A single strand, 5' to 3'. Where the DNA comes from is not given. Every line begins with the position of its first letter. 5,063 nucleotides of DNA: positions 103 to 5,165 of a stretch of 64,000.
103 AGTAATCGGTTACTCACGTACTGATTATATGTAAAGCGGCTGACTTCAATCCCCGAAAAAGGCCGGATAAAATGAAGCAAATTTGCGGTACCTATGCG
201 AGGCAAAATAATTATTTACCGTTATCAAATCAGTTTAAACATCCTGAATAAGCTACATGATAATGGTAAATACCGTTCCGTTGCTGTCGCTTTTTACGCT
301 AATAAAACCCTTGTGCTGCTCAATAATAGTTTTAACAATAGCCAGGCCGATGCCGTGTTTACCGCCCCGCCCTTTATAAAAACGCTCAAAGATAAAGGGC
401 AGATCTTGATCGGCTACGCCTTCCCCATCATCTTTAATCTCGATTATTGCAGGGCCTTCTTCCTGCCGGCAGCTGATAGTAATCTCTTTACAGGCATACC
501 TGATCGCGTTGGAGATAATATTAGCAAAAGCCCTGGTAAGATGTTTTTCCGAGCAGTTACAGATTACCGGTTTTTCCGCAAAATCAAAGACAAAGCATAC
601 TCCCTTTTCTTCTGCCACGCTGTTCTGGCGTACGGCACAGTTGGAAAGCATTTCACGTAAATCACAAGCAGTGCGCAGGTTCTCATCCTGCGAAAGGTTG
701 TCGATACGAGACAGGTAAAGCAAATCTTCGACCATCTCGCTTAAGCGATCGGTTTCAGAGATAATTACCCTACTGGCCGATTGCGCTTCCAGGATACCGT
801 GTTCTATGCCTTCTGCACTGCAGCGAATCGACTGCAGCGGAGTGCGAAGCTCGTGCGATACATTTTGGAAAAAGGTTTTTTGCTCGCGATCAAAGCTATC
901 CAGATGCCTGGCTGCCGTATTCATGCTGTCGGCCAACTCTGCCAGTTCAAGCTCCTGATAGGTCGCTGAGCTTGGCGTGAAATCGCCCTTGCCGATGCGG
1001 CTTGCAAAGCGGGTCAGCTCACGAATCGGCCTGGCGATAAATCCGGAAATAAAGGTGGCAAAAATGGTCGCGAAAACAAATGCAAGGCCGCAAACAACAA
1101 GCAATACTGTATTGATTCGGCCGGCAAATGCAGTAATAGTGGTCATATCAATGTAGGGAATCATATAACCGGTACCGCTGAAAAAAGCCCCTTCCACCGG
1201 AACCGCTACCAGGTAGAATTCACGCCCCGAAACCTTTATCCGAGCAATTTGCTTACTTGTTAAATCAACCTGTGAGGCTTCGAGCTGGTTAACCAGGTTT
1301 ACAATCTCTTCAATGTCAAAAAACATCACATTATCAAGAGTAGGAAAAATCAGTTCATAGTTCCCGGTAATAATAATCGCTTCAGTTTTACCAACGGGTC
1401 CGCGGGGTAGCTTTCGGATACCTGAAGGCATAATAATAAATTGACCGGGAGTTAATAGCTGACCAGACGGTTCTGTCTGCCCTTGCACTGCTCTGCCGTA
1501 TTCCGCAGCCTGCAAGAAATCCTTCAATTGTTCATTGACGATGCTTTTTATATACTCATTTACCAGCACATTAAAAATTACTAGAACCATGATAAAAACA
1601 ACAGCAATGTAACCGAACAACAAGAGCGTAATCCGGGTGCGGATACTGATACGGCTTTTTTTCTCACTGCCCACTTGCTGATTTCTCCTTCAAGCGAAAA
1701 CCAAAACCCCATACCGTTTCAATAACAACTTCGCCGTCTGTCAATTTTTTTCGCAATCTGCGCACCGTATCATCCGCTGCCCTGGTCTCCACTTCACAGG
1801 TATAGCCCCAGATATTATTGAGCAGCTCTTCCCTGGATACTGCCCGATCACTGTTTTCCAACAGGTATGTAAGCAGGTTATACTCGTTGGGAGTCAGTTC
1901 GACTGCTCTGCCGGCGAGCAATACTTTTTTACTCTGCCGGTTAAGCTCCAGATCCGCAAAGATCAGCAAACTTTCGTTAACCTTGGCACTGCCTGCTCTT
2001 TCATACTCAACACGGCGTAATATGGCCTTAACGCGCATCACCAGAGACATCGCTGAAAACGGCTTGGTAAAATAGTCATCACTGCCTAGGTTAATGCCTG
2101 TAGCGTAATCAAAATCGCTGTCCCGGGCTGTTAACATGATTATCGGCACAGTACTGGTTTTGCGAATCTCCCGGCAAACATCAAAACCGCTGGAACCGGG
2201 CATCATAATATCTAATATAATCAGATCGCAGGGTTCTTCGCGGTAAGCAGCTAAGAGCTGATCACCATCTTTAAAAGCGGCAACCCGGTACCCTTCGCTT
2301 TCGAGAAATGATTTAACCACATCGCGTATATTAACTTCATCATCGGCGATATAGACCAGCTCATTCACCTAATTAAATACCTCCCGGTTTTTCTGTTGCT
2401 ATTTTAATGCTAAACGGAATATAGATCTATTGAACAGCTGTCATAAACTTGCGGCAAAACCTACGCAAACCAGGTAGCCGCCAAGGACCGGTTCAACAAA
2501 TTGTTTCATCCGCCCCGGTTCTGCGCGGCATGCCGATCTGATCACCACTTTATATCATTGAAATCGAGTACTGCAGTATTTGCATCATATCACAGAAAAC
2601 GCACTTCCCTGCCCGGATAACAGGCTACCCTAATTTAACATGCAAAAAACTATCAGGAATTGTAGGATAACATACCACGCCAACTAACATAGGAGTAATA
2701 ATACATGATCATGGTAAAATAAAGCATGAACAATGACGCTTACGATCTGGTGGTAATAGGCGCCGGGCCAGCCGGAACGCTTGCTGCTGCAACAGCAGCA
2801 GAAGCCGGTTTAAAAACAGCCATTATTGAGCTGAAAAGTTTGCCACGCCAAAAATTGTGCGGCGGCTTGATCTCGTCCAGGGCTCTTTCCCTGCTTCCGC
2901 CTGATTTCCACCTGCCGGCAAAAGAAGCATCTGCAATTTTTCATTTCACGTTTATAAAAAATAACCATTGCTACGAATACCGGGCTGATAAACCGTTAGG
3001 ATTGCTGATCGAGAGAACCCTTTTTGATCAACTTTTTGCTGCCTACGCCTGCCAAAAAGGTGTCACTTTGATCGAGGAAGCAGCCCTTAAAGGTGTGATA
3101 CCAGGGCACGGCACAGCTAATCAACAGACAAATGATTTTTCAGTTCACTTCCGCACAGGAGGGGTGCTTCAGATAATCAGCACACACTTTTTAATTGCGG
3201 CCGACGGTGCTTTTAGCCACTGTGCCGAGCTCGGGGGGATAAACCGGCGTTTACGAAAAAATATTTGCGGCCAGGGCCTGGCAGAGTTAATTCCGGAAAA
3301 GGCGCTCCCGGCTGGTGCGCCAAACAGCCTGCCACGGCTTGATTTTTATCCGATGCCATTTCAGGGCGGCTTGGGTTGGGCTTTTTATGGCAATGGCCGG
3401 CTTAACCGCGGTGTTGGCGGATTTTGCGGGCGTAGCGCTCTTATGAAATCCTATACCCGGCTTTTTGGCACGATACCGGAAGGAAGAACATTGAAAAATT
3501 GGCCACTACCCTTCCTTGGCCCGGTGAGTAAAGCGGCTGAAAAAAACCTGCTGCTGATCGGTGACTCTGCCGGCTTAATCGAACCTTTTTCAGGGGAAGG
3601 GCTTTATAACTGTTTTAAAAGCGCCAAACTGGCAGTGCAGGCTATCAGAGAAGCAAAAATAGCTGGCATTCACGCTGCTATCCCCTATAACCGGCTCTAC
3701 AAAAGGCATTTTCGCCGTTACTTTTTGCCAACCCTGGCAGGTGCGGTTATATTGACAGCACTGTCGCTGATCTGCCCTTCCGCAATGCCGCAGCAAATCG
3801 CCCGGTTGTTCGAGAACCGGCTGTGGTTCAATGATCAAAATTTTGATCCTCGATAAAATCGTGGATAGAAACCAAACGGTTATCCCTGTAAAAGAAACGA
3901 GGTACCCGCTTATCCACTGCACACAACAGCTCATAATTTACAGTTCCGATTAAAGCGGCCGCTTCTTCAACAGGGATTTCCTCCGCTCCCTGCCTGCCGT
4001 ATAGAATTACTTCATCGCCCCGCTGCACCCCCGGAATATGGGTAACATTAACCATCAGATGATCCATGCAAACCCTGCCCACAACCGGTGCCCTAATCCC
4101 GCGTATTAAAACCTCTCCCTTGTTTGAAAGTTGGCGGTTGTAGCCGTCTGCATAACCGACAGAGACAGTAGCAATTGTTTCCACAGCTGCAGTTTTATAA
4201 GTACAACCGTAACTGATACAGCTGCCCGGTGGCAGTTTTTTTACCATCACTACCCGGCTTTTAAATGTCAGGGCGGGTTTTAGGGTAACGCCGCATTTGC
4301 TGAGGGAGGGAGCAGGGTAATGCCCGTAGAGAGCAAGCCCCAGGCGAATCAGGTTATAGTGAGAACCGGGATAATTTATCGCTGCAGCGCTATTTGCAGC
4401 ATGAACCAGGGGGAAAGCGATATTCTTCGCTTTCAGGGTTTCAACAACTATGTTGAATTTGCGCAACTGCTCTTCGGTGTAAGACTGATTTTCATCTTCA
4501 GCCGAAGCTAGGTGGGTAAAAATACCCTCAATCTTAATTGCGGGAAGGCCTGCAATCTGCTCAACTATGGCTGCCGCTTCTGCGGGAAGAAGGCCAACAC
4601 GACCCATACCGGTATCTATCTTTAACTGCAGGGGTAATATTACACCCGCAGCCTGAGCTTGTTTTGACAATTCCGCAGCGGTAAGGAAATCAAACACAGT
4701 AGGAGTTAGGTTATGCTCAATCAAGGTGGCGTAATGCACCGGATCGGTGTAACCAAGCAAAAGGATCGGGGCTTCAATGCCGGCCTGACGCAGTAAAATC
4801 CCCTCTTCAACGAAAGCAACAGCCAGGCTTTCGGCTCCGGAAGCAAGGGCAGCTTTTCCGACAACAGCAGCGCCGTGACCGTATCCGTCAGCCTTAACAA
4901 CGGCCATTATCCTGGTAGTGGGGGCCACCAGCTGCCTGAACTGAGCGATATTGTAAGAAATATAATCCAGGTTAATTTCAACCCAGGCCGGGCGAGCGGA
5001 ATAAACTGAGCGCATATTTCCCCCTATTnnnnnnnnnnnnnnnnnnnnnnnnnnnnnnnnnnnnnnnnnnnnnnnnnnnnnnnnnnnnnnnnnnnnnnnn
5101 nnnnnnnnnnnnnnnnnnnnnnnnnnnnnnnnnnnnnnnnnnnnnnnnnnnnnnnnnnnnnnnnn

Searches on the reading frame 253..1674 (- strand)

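Call 52: search_protein_families(library=pfam, proteins=[window:253-1674:-], max_evalue=1e-8)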
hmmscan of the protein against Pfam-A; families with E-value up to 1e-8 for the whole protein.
window:253-1674:- (473 aa): 2 families
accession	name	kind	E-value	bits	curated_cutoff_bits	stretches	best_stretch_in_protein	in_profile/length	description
PF02518.31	HATPase_c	-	6.7e-22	78.5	26.4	1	376-471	3-105/111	Histidine kinase-, DNA gyrase B-, and HSP90-like ATPase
PF00512.31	HisKA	-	1.3e-14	54.4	26.9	1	265-326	2-65/66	His Kinase A (phospho-acceptor) domain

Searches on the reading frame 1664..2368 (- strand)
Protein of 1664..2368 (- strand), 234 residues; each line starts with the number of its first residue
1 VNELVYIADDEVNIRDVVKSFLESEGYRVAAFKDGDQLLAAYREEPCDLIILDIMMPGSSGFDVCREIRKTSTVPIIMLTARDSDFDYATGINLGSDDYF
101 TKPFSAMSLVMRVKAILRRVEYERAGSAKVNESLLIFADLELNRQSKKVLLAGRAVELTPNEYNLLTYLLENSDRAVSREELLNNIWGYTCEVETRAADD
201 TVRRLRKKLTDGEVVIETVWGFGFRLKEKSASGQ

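Call 59: search_protein_families(library=pfam, proteins=[window:1664-2368:-], max_evalue=1e-10)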
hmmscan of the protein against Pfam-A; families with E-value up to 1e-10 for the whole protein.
window:1664-2368:- (234 aa): 2 families
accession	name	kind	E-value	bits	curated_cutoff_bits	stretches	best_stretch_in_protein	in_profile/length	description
PF00072.30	Response_reg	-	9.1e-30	103.5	30.2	1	5-113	1-110/111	Response regulator receiver domain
PF00486.34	Trans_reg_C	-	1e-22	80.4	26.2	1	153-226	1-77/77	Transcriptional regulatory protein, C terminal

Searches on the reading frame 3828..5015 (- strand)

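Call 52: search_protein_families(library=pfam, proteins=[window:3828-5015:-], max_evalue=1e-8)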
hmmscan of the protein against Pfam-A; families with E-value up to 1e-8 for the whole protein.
window:3828-5015:- (395 aa): 2 families
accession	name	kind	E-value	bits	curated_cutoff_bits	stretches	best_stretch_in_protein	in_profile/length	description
PF01168.26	Ala_racemase_N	-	3e-71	240.1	24.1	1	14-234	1-220/220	Alanine racemase, N-terminal domain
PF00842.27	Ala_racemase_C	-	2e-48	163.6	25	1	248-374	1-126/127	Alanine racemase, C-terminal domain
